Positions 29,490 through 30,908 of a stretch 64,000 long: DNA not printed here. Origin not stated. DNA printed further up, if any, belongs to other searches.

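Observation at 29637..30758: Unrecognised Trp/Tyr-rich cytoplasmic protein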

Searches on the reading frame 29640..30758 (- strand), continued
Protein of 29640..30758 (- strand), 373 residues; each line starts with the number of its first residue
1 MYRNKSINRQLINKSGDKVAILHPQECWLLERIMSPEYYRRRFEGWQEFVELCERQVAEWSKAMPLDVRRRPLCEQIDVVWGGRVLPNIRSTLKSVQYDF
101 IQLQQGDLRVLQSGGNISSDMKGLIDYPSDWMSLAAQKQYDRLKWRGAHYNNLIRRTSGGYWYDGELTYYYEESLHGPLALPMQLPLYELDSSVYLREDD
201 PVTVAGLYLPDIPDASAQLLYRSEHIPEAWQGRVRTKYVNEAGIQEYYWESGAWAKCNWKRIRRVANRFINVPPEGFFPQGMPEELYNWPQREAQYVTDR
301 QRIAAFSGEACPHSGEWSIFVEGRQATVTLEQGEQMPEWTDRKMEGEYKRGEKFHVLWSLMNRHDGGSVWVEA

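Call 38: list_cluster_members(proteins=[window:29640-30704:-, L006:6510-7958:+, P0037, L002:9378-9998:+])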
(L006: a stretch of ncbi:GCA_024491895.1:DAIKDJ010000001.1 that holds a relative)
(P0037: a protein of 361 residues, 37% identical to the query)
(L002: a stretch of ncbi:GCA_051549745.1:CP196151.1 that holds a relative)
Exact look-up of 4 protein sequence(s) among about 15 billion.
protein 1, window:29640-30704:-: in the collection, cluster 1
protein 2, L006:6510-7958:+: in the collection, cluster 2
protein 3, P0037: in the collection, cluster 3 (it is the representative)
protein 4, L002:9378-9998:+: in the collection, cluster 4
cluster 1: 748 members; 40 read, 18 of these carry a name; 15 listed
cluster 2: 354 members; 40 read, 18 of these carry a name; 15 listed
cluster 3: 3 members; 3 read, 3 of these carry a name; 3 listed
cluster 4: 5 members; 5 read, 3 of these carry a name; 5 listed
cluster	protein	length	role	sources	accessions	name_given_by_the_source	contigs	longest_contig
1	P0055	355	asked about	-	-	hypothetical protein GA254_08050 [Escherichia coli] | Uncharacterized protein n=6 Tax=Escherichia coli TaxID=562 RepID=A0A0J2AQY8_ECOLX | hypothetical protein [Escherichia coli]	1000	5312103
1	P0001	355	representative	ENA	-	-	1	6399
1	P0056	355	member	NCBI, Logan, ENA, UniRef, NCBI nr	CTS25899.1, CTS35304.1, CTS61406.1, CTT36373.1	TPA: hypothetical protein MRP33_000922 [Escherichia coli] | hypothetical protein n=1 Tax=Escherichia coli TaxID=562 RepID=UPI0006A10258 | hypothetical protein [Escherichia coli]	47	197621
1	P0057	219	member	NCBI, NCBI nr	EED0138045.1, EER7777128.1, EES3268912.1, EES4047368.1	hypothetical protein CHS29_002518, partial [Escherichia coli] | hypothetical protein [Escherichia coli]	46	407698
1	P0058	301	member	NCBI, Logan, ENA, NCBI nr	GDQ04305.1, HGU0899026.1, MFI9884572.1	hypothetical protein OH464_10040 [Escherichia coli] | hypothetical protein BvCmsOUNP005_00652 [Escherichia coli]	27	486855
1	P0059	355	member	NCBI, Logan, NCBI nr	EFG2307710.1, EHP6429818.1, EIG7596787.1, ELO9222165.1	hypothetical protein KJI01_000939 [Escherichia coli] | hypothetical protein [Escherichia coli]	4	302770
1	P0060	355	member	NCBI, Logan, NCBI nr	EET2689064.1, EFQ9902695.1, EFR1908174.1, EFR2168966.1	hypothetical protein HZO72_003115 [Escherichia coli] | hypothetical protein [Escherichia coli]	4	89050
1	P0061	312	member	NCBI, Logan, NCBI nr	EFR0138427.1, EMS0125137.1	hypothetical protein WKN49_004816, partial [Escherichia coli] | hypothetical protein [Escherichia coli]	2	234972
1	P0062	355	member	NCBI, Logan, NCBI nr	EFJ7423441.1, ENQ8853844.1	hypothetical protein AX350_002776 [Escherichia coli] | hypothetical protein [Escherichia coli]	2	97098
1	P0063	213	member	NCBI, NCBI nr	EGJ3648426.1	hypothetical protein IHQ59_003789, partial [Escherichia coli] | hypothetical protein [Escherichia coli]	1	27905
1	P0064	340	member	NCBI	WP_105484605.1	hypothetical protein, partial [Escherichia coli]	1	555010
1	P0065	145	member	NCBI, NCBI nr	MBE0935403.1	hypothetical protein IH692_26900, partial [Escherichia coli] | hypothetical protein [Escherichia coli]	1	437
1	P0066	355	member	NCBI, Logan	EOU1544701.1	hypothetical protein ACNE5V_002678 [Escherichia coli]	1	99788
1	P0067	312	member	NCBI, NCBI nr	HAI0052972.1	TPA: hypothetical protein HIE88_003689, partial [Escherichia coli] | hypothetical protein [Escherichia coli]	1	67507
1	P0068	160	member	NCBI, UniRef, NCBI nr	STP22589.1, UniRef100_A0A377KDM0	Uncharacterized protein conserved in bacteria [Escherichia coli] | Uncharacterized protein conserved in bacteria n=1 Tax=Escherichia coli TaxID=562 ...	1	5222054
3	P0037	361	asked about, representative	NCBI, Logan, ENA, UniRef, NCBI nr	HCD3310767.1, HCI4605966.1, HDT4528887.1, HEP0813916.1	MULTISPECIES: type VI secretion protein ImpA [Enterobacter cloacae complex] | type VI secretion protein ImpA n=1 Tax=Enterobacter cloacae complex TaxID=354276 ... | type VI secretion protein ImpA [Enterobacter chengduensis]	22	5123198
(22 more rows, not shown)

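Call 41: find_homologous_proteins(query=L006:7335-7958:+, max_evalue=0.001)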
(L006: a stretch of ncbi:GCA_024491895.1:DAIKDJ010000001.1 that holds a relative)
Query L006:7335-7958:+ (208 aa): 23 proteins with E <= 0.001 among 83 candidates.
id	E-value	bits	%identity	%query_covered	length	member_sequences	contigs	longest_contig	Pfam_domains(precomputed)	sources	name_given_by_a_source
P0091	1.1e-99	350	75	100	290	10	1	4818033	-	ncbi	ncbi:hypothetical protein ACYVVC_19885 [Escherichia coli]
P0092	1.2e-71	259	100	56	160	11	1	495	-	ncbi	ncbi:hypothetical protein ACOIER_27220, partial [Klebsiella pneumoniae]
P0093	7.1e-55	204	51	97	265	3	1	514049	-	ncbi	ncbi:hypothetical protein EEAAV_25175 (plasmid) [Rahnella aceris]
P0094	1.3e-53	200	50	97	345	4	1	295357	-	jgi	jgi:hypothetical protein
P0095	5.8e-53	198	50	97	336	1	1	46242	-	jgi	jgi:hypothetical protein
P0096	8.1e-53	197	50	97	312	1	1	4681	-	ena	-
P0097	7.0e-51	191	51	96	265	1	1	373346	-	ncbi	-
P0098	6.9e-50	188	80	49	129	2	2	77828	-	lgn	-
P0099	3.9e-48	182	45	98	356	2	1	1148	-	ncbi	ncbi:hypothetical protein D3C85_1099960 [compost metagenome]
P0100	7.9e-48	181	47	93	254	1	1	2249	-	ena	-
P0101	1.4e-47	180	50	78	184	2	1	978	-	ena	-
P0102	4.6e-47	178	56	70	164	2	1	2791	-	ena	-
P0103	2.2e-44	170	44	98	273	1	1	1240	-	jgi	jgi:hypothetical protein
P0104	2.2e-44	170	45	96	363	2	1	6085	-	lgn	-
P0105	4.5e-40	156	57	61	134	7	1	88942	-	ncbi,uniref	ncbi:hypothetical protein, partial [Erwinia mallotivora]|uniref:hypothetical protein n=1 Tax=Erwinia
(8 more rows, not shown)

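Call 42: find_encoding_contigs(protein=P0091, flank=8000, max_places=3)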
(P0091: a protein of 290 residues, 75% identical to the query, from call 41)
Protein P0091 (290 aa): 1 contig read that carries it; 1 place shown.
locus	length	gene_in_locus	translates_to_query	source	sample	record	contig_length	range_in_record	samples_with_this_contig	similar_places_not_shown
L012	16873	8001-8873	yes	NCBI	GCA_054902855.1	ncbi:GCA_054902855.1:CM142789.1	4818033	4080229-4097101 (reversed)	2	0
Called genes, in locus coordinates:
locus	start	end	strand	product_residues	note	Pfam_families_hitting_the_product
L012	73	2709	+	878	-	PF02861:Clp_N, PF13191:AAA_16, PF23569:NBD_SMAX1, PF00004:AAA, PF17871:AAA_lid_9, PF07724:AAA_2, PF07728:AAA_5, PF10431:ClpB_D2-small, +7 more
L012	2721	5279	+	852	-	PF05954:Phage_GPD, PF04717:Phage_base_V, PF13296:T6SS_Vgr, PF10106:DUF2345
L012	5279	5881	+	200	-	-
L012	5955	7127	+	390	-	PF00665:rve, PF22483:Mu-transpos_C_2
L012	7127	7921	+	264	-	PF01695:IstB_IS21, PF00308:Bac_DnaA, PF13173:AAA_14 (weak), PF00004:AAA (weak)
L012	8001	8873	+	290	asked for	-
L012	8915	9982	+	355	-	-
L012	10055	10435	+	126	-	-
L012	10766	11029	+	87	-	PF05488:PAAR_motif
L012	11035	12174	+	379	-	-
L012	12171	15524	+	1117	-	PF06761:IcmF-related, PF21070:IcmF_helical, PF06744:IcmF_C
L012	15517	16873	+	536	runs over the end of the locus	PF06812:ImpA_N, PF16989:T6SS_VasJ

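Call 48: search_protein_representatives(alignment_id=A1)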
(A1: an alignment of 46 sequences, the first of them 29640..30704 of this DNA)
Query: 46 sequences, 351 profile positions. Proteins with E-value up to 0.001 (for the whole library): 173; up to 1e-10: 122; up to 1e-30: 54. The best 150 are listed.
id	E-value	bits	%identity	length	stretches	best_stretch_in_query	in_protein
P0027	4.5e-171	585.3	-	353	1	1-350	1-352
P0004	2.2e-141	487.6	-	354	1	1-349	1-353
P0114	6.1e-119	413.8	-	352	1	1-347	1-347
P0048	3.0e-110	385.2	-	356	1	1-342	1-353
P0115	5.8e-106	371.1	-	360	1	1-349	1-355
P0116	6.1e-105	367.8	-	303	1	1-287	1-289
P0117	6.4e-78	278.9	-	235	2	169-349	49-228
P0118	2.9e-77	276.7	-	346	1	1-325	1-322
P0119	8.1e-74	265.4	-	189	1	107-282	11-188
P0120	7.0e-73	262.3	-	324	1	1-267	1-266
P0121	2.2e-69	250.8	-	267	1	1-263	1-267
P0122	4.0e-68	246.7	-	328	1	1-265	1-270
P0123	3.0e-51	191.2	-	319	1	4-251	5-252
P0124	6.5e-51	190.0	-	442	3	4-256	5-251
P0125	1.7e-48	182.1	-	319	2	3-252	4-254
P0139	7.4e-41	157.0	-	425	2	3-206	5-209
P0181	8.8e-24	100.8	-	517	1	3-248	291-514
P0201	1.7e-17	80.1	-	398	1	283-350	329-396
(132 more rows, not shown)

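Call 56: find_homologous_proteins(query=L006:6510-7334:+, max_evalue=0.001)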
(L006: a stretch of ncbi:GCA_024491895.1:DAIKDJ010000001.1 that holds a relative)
Query L006:6510-7334:+ (275 aa): 176 proteins with E <= 0.001 among 2004 candidates; the best 120 are listed.
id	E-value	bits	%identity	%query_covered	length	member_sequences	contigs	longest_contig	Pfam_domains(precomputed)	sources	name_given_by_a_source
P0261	1.1e-179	614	100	100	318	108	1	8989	-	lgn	-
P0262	6.2e-179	611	100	100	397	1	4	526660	-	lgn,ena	-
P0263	1.2e-107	378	82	74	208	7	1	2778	-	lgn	-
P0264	2.2e-89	318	56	97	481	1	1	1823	-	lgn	-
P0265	1.6e-88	315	55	97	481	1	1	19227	-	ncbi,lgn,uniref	ncbi:hypothetical protein [Enterobacter soli]|uniref:hypothetical protein n=1 Tax=Enterobacter soli 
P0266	4.6e-85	304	53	97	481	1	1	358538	-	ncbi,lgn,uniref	ncbi:hypothetical protein [Enterobacter soli]|uniref:hypothetical protein n=1 Tax=Enterobacter soli 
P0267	4.9e-84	300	54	96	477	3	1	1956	-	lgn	-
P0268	8.8e-84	299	55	93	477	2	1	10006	-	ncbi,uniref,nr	ncbi:hypothetical protein [Vogesella mureinivorans]|uniref:hypothetical protein n=1 Tax=Vogesella mu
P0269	2.1e-83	298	51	97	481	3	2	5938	-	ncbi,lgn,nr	ncbi:TPA: hypothetical protein ACF3IQ_004781 [Enterobacter hormaechei]|nr:hypothetical protein [Ente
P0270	2.7e-83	298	52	97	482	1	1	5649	-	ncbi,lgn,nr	ncbi:hypothetical protein YV76_004643 [Salmonella enterica subsp. enterica]|nr:hypothetical protein 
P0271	3.0e-83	298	52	97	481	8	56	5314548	-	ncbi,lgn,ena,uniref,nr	ncbi:TPA: hypothetical protein SCR94_003269 [Enterobacter cloacae]|uniref:Uncharacterized protein n=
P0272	1.5e-82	295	51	97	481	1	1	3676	-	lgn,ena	-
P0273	2.2e-81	292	52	97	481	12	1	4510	-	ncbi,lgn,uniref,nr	ncbi:hypothetical protein [Franconibacter helveticus]|uniref:hypothetical protein n=1 Tax=Franconiba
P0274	4.5e-81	291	51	97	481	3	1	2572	-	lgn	-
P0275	6.5e-81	290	53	96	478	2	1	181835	-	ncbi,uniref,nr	ncbi:hypothetical protein QU481_03265 [Crenobacter sp. SG2303]|uniref:Pre-toxin TG domain-containing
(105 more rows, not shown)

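Call 59: predict_structure(alignment_id=A2)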
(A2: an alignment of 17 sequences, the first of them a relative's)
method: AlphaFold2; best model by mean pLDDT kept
length: 208 residues; sequences in the alignment: 17
mean_pLDDT: 71.3   pTM: 0.67
mean pLDDT of the five models: 71.3, 71.1, 69.9, 60.5, 55.2
residues with pLDDT >= 90: 28; 70-90: 101; 50-70: 37; < 50: 42
segments of 3 or more residues with pLDDT < 50: 39-51, 184-208
pLDDT, mean of each block of 10 residues (from residue 1): 70 77 70 58 44 53 89 79 70 87 83 78 94 85 84 85 84 84 46 35 37
secondary structure, 60 per line:
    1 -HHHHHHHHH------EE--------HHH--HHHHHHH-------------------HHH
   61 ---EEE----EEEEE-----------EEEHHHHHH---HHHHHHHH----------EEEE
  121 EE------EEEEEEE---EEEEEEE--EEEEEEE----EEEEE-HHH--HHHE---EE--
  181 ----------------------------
elements in order: H2-10 H32-38 E64-66 E71-75 E87-89 H90-95 H99-106 E117-122 E129-135 E139-145 E148-154 E159-163

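Call 62: find_encoding_contigs(protein=P0271, flank=8000, max_places=2)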
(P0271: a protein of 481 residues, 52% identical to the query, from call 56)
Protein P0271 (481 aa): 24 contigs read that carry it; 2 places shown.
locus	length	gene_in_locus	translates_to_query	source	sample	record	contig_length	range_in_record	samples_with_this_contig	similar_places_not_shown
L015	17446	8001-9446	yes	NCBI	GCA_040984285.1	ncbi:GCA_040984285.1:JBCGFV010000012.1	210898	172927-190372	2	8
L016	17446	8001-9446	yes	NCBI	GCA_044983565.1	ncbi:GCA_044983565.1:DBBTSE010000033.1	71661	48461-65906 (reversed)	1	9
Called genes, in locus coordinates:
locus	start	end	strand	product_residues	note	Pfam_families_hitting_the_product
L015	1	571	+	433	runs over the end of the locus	PF01979:Amidohydro_1, PF07969:Amidohydro_3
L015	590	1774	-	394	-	PF07690:MFS_1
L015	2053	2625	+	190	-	PF00160:Pro_isomerase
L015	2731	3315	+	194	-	PF10832:YhfG, PF02661:Fic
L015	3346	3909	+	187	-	PF00117:GATase, PF07722:Peptidase_C26 (weak)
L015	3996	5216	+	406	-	PF00202:Aminotran_3, PF00155:Aminotran_1_2 (weak)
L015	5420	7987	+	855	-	PF05954:Phage_GPD, PF04717:Phage_base_V, PF13296:T6SS_Vgr, PF10106:DUF2345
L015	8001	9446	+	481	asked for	-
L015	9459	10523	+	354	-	-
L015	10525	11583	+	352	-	-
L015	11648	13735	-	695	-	PF12805:FUSC-like, PF04632:FUSC, PF13515:FUSC_2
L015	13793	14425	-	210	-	PF00027:cNMP_binding, PF13545:HTH_Crp_2, PF00325:Crp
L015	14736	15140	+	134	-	PF02566:OsmC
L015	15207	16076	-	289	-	PF00485:PRK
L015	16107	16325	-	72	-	PF06794:UPF0270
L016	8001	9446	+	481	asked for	-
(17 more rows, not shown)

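Call 72: find_encoding_contigs(protein=P0123, flank=6000, max_places=2)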
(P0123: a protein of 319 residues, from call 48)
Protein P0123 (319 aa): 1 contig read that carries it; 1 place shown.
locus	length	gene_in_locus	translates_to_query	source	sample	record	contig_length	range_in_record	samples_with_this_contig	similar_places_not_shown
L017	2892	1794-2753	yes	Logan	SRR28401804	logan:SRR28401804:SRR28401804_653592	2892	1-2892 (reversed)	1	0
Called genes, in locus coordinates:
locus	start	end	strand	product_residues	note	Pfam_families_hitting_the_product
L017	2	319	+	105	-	?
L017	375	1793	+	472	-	-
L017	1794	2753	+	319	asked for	-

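Call 73: find_encoding_contigs(protein=P0201, flank=6000, max_places=2)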
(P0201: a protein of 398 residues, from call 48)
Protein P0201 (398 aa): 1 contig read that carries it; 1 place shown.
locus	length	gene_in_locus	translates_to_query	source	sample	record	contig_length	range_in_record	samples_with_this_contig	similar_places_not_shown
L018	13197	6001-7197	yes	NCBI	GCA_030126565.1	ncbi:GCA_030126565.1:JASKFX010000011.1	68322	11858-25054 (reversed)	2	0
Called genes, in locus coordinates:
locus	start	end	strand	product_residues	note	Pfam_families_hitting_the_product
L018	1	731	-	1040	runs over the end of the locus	PF03797:Autotransporter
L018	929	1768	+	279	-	PF00561:Abhydrolase_1 (faint), PF12146:Hydrolase_4 (faint)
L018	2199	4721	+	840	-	PF05954:Phage_GPD, PF04717:Phage_base_V (weak), PF13296:T6SS_Vgr, PF10106:DUF2345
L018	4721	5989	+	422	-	PF08774:VRR_NUC (weak)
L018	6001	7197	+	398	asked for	PF11876:TsiV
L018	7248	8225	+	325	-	PF11876:TsiV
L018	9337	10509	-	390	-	PF06259:Abhydrolase_8 (weak)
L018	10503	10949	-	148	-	PF00072:Response_reg (weak)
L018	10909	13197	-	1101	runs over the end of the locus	PF27260:Y4jQ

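Call 76: search_solved_structures(query=P0201, max_evalue=1)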
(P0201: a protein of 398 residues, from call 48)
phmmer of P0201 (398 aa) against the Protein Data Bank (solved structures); distinct sequences matched with E-value up to 1: 2.
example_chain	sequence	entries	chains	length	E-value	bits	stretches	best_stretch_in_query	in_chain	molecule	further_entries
7drg_A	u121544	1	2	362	7.5e-18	67.8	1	22-318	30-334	PA0821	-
3zgk_A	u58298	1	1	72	0.64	12.1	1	77-132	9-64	AVR3A11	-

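Call 77: profile_search(alignment_id=A1)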
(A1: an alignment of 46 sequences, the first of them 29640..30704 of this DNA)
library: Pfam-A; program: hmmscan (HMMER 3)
A. the first sequence (355 residues): domains with independent E <= 10: 1; with E <= 0.001: 0
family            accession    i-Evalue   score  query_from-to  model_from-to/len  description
ATP-sulfurylase   PF01747.23       0.19    11.6     272-324       152-202/212  ATP-sulfurylase
B. every sequence of the alignment scanned on its own (46 sequences): families by number of members that match
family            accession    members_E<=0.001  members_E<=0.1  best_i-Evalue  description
(no member matches any Pfam family at E <= 0.1)
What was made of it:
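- On TssA / ImpA / VasJ: 0 of 46 members hit any Pfam family at E <= 0.1 (call 77).
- Closest known: TssA / ImpA / VasJ. Different: No ImpA_N domain in any of the 46 members (call 77).
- None of the 46 members has an ImpA_N or any other Pfam domain (call 77).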
